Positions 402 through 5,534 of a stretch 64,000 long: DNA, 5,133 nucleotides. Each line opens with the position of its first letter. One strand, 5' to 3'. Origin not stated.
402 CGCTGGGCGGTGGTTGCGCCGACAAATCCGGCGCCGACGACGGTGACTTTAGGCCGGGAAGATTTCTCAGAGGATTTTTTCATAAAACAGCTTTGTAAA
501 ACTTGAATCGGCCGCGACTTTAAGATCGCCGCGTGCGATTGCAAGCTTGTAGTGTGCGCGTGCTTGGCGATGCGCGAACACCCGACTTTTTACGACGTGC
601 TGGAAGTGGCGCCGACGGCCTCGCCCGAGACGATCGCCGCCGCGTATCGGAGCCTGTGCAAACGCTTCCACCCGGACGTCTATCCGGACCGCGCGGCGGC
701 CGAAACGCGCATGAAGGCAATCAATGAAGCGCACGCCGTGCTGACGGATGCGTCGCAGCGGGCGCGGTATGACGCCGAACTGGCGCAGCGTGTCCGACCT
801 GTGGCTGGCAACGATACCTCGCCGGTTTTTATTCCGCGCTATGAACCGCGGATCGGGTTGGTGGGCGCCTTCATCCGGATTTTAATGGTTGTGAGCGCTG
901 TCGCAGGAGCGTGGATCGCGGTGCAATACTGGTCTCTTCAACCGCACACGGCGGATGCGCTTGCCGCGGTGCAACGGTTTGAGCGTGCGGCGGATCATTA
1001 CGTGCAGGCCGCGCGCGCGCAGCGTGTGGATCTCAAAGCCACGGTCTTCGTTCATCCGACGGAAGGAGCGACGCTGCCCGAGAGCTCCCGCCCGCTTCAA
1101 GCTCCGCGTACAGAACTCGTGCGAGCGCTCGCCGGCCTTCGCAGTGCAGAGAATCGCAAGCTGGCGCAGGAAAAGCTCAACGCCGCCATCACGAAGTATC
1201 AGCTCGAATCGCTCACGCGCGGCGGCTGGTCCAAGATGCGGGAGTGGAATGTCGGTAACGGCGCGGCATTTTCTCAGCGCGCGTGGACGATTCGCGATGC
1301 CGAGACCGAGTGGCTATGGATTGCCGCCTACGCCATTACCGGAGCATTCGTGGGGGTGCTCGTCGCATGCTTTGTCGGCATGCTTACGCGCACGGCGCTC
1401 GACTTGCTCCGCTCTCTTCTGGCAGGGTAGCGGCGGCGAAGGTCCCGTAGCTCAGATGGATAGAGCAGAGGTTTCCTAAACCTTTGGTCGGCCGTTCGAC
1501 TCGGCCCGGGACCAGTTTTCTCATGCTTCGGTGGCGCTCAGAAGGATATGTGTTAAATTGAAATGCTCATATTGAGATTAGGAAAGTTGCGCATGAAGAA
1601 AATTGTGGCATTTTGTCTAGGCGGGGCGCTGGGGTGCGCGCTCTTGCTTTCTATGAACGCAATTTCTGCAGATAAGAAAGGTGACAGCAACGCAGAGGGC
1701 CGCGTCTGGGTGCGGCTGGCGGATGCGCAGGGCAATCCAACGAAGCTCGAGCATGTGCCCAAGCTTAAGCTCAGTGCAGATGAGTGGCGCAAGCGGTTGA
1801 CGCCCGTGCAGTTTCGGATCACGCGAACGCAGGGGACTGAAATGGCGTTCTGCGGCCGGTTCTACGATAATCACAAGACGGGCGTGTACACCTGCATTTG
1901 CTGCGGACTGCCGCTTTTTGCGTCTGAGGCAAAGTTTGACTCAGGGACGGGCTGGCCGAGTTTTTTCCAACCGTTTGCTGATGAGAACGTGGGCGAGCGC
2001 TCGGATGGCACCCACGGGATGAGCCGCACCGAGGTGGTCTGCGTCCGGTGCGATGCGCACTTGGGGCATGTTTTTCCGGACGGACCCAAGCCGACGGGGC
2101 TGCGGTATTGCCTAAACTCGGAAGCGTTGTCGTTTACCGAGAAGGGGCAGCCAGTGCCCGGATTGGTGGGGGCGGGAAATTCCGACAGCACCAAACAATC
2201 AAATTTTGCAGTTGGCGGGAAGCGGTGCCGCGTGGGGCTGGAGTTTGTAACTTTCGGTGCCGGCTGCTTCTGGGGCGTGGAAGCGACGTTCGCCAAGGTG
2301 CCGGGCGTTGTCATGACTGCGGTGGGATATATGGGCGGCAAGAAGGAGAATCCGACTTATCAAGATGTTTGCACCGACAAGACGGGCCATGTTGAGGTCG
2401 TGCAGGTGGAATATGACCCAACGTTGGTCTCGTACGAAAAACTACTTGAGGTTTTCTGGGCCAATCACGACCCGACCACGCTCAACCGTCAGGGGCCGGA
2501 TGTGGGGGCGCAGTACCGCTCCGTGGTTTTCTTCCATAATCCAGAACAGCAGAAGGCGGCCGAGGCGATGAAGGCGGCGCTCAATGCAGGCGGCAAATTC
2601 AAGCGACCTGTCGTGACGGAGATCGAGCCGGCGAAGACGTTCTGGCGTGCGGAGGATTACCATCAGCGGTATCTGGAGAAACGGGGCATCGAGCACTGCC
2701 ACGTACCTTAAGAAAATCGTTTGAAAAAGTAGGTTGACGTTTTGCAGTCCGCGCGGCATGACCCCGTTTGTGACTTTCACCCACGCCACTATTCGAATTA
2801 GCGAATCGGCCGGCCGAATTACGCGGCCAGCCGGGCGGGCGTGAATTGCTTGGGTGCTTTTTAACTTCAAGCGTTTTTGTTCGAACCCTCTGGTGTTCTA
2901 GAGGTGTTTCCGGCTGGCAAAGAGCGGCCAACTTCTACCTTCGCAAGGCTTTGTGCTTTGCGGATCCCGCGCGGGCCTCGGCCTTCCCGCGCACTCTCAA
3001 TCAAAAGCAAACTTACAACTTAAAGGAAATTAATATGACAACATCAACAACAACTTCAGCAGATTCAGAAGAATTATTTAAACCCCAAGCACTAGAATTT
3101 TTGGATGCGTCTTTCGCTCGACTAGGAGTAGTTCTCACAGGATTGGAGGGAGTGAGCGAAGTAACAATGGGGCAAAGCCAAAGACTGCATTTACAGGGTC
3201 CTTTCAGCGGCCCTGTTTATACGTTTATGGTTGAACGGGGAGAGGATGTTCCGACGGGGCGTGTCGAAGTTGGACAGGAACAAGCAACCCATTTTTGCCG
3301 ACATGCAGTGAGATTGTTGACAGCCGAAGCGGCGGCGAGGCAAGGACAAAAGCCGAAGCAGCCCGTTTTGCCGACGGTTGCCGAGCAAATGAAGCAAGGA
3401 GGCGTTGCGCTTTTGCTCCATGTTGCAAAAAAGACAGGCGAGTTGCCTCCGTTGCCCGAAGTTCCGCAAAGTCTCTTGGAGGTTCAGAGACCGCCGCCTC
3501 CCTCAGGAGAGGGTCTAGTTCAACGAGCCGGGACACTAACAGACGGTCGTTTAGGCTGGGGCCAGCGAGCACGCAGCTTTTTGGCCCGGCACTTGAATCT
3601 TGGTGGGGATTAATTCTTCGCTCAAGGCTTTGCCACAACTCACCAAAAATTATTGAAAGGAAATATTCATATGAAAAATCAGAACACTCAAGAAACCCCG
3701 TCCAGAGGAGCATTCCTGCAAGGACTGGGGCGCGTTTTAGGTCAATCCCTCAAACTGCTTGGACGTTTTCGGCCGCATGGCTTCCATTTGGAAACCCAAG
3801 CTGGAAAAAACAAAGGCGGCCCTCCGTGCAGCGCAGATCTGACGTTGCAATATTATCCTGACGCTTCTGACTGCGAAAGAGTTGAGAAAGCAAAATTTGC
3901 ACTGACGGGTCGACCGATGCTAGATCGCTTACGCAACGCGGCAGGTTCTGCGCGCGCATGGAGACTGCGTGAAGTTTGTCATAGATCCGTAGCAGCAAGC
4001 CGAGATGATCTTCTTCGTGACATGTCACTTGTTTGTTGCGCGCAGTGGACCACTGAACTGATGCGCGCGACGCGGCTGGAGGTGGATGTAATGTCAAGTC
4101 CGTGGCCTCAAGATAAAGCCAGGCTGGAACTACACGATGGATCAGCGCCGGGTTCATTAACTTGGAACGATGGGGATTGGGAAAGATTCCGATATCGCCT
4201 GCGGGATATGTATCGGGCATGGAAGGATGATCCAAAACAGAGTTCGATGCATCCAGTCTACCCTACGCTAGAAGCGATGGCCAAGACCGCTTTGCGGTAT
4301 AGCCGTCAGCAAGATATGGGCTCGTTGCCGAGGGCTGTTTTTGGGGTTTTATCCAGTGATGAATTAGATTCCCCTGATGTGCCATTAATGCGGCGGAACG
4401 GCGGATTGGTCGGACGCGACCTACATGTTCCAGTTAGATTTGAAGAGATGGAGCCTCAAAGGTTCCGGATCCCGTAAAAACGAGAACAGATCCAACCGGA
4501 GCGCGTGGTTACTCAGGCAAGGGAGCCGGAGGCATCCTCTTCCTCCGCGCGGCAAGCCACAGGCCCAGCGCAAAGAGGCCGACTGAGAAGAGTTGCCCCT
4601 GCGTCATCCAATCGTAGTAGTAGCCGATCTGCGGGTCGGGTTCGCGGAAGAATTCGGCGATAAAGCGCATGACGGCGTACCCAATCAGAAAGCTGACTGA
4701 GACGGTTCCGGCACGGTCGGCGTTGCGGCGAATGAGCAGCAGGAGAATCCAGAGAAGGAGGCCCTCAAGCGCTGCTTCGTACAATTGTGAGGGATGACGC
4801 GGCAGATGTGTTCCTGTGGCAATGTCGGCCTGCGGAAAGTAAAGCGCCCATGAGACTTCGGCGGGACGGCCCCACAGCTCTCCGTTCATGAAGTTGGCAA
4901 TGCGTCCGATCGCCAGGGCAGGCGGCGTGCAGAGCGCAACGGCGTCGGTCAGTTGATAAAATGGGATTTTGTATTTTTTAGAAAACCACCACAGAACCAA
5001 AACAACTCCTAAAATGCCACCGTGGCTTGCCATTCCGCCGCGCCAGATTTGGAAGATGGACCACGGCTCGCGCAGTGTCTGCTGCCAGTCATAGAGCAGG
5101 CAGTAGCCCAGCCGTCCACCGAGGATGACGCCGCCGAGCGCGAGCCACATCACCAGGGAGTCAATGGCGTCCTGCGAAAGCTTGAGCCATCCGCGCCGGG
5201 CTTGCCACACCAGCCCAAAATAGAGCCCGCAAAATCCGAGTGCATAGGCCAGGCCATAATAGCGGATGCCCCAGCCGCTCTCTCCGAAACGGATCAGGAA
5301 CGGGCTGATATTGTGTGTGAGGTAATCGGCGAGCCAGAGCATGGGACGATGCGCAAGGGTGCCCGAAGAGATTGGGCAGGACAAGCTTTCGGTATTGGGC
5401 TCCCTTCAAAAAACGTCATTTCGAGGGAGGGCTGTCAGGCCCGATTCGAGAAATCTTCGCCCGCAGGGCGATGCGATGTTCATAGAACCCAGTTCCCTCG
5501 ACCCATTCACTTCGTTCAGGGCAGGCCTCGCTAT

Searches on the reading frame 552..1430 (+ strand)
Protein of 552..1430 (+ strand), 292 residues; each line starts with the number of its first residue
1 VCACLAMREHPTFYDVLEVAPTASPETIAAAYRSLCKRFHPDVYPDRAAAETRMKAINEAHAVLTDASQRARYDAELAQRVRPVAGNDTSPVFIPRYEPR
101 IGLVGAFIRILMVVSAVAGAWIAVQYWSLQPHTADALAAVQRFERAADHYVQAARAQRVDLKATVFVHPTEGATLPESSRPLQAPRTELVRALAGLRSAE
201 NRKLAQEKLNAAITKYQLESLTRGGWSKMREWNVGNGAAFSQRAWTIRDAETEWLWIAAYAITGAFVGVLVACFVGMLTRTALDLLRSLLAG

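Call 38: search_protein_families(library=pfam, proteins=[window:552-1430:+])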
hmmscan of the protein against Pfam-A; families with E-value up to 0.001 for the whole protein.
window:552-1430:+ (292 aa): 1 family
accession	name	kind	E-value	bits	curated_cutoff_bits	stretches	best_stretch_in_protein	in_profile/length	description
PF00226.36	DnaJ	-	1e-18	67.6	27.8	1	13-74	2-63/63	DnaJ domain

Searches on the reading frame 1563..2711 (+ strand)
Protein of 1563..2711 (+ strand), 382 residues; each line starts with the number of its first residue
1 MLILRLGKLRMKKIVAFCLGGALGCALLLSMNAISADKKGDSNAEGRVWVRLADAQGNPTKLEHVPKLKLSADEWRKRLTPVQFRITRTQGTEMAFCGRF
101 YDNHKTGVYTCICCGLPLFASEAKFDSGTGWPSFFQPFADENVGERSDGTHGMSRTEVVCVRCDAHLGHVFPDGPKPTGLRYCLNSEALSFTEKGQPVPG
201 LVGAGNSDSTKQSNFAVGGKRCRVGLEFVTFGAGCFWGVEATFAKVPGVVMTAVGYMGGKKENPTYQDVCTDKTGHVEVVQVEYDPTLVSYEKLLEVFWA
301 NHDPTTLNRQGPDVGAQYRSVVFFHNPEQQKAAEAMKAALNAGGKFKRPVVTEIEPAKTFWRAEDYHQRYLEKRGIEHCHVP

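Call 38: search_protein_families(library=pfam, proteins=[window:1563-2711:+])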
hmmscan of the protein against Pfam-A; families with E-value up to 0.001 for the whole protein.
window:1563-2711:+ (382 aa): 2 families
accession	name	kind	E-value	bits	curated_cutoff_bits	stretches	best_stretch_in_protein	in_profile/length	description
PF01625.27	PMSR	-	2e-66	223.4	23.7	1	229-380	2-153/153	Peptide methionine sulfoxide reductase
PF01641.26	SelR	-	2.8e-48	163.1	24.9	1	79-192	1-115/116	SelR domain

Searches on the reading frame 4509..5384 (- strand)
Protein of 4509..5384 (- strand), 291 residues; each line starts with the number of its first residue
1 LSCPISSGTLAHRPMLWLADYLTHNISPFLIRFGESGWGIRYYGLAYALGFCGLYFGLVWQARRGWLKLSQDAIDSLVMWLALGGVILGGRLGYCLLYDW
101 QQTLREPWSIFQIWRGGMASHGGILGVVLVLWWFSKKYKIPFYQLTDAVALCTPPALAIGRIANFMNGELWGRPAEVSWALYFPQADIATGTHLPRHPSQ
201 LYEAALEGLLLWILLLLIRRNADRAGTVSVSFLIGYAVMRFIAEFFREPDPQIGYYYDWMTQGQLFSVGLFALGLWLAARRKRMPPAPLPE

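Call 38: search_protein_families(library=pfam, proteins=[window:4509-5384:-])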
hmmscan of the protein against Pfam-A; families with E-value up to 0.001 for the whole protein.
window:4509-5384:- (291 aa): 1 family
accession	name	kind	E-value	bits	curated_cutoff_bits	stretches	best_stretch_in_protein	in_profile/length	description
PF01790.23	LGT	-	1e-70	238.2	24.9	1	38-278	9-238/240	Prolipoprotein diacylglyceryl transferase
